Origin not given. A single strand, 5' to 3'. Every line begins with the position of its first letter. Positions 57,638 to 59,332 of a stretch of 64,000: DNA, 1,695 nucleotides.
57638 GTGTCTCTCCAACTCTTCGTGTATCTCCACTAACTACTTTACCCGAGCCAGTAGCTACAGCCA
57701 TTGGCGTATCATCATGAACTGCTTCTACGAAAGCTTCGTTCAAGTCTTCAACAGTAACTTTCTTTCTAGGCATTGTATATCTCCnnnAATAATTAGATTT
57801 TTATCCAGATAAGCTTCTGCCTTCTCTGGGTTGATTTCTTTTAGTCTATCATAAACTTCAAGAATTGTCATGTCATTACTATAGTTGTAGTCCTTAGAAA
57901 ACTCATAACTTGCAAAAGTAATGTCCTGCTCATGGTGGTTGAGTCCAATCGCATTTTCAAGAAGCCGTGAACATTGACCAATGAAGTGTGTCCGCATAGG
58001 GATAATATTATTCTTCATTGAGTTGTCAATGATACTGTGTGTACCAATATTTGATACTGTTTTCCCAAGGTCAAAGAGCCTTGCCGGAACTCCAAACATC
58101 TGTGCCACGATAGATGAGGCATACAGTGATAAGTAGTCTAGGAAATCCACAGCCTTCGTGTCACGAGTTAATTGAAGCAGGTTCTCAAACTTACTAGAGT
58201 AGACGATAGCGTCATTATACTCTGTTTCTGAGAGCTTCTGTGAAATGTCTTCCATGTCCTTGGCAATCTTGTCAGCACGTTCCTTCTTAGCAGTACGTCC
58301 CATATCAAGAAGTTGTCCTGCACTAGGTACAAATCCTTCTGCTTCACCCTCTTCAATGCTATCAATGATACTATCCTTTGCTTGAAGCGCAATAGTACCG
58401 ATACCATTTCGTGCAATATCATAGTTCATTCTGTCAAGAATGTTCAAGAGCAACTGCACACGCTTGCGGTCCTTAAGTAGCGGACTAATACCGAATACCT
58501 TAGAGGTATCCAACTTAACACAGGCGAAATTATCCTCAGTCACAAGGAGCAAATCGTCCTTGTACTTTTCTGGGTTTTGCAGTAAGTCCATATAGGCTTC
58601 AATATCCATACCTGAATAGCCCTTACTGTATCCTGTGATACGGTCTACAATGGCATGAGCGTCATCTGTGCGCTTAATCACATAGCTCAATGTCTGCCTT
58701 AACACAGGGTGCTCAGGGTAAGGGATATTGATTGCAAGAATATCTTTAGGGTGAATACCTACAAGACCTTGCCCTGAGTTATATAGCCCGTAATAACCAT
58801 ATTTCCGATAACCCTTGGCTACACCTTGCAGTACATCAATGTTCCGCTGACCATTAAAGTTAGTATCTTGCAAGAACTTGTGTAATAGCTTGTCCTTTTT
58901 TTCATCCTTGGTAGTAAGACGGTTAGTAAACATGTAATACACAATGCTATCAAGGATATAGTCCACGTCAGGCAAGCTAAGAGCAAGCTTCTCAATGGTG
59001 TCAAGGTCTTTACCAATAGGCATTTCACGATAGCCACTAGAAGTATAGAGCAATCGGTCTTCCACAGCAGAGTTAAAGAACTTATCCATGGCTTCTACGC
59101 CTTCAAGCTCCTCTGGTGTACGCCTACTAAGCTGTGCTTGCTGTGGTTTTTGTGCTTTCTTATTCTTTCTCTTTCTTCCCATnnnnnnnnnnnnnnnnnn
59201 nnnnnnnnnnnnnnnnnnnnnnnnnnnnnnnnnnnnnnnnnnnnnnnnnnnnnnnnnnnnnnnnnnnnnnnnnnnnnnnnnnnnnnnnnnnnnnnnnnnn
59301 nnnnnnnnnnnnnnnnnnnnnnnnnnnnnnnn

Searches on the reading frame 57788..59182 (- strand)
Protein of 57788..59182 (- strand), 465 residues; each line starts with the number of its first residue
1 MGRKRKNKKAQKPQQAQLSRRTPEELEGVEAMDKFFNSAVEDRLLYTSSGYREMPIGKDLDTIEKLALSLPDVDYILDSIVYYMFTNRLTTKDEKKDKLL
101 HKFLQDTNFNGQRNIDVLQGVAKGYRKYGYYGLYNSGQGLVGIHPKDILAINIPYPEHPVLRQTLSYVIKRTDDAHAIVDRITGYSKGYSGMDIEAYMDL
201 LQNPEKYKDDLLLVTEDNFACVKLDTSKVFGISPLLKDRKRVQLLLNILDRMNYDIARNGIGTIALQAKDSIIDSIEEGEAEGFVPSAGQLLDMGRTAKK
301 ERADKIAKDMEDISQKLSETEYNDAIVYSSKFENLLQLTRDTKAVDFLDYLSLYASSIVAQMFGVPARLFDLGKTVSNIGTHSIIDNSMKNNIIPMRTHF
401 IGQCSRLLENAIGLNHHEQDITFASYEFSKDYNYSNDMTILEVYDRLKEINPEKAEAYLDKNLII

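Call 62: search_protein_families(library=phrogs, proteins=[window:57788-59182:-], max_evalue=0.00001)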
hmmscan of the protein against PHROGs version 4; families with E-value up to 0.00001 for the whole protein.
window:57788-59182:- (465 aa): 1 family
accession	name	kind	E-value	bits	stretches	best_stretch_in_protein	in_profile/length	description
phrog_16496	-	head and packaging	2.7e-39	135.9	1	62-428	90-452/492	portal protein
